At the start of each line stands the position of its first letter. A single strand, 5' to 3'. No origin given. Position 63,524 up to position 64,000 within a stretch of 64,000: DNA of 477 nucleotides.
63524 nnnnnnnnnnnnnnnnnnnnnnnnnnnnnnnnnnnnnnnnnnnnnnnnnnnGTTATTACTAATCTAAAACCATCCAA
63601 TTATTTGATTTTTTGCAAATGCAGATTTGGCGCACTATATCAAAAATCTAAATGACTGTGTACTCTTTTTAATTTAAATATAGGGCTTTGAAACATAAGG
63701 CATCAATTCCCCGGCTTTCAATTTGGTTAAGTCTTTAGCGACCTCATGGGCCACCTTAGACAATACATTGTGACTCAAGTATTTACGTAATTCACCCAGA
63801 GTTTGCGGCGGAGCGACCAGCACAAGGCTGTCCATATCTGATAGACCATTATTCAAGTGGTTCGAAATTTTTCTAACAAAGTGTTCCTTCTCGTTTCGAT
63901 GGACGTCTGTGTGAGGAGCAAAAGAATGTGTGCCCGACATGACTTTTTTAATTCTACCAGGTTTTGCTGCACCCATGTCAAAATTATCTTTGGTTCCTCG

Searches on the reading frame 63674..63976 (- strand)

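Call 79: search_protein_families(library=pfam, proteins=[window:63674-63976:-], max_evalue=0.001)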
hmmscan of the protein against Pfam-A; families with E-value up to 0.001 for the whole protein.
window:63674-63976:- (100 aa): 2 families
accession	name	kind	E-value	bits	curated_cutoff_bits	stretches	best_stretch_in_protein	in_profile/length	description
PF10116.14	Host_attach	-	2.1e-24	87.1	26.7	1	3-94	42-137/138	Protein required for attachment to host cells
PF18856.6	baeRF_family12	-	1.2e-19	71.7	27.7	1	3-91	44-134/138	Bacterial archaeo-eukaryotic release factor family 12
